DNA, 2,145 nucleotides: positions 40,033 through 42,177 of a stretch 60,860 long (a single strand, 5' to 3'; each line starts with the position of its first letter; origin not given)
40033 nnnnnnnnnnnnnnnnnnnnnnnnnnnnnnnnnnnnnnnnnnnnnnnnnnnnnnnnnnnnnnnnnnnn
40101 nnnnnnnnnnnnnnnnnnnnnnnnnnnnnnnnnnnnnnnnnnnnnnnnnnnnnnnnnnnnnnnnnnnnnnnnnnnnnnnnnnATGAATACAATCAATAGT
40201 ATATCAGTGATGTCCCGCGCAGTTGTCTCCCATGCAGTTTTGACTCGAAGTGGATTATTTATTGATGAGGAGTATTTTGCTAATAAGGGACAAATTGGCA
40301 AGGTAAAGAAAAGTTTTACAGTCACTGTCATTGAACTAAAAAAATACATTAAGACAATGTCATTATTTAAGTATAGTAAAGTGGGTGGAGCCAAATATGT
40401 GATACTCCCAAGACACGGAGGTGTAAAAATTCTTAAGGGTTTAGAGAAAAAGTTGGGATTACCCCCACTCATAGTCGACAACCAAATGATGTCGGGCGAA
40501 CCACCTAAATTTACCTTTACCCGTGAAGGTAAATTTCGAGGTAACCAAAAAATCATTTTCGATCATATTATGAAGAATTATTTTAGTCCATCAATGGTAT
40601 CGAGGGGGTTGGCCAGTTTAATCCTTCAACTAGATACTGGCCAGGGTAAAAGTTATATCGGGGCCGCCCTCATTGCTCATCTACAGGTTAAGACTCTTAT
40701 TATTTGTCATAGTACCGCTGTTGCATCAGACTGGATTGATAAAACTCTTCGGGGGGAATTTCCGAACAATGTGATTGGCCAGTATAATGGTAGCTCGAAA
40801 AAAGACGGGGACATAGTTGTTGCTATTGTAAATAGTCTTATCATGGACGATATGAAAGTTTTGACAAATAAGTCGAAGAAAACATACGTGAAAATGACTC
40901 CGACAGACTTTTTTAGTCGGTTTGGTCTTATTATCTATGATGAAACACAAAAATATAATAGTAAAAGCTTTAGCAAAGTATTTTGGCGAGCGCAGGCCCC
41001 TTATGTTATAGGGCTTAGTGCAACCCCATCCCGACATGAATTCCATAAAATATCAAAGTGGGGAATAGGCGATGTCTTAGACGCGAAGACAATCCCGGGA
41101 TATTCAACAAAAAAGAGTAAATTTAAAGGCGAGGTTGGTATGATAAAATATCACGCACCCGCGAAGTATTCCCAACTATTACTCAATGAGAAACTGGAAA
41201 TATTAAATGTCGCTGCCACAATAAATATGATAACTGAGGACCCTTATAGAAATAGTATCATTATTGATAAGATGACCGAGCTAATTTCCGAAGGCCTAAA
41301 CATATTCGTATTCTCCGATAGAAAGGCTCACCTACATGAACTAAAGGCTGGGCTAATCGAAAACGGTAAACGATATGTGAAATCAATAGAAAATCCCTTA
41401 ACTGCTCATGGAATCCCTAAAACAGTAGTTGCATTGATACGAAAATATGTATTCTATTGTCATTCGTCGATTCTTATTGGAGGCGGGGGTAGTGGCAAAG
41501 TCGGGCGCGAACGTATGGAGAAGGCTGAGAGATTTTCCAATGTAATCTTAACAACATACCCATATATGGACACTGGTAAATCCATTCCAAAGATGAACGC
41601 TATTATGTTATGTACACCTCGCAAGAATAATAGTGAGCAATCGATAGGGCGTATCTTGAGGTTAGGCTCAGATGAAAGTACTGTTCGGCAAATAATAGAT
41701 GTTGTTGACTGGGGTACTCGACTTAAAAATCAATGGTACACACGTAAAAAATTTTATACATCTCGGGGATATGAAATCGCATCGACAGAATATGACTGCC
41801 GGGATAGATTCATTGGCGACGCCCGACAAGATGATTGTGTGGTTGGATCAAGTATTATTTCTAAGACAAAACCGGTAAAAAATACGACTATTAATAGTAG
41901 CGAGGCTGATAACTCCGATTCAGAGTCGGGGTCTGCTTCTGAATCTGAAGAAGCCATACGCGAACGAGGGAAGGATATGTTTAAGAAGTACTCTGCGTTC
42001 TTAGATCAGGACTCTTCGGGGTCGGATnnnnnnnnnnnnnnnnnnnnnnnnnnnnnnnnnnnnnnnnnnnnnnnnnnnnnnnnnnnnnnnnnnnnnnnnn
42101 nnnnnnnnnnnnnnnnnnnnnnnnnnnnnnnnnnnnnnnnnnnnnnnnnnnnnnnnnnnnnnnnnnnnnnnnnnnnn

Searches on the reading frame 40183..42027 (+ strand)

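Call 30: search_protein_families(library=pfam, proteins=[window:40183-42027:+], max_evalue=0.001)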
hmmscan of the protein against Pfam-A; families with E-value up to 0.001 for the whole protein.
window:40183-42027:+ (615 aa): 2 families
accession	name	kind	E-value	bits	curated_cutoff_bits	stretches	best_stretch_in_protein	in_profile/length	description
PF04851.21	ResIII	-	1.1e-14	55.1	22.5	1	118-284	4-164/164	Type III restriction enzyme, res subunit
PF00270.35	DEAD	-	1.2e-05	25.6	26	1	144-285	15-162/167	DEAD/DEAH box helicase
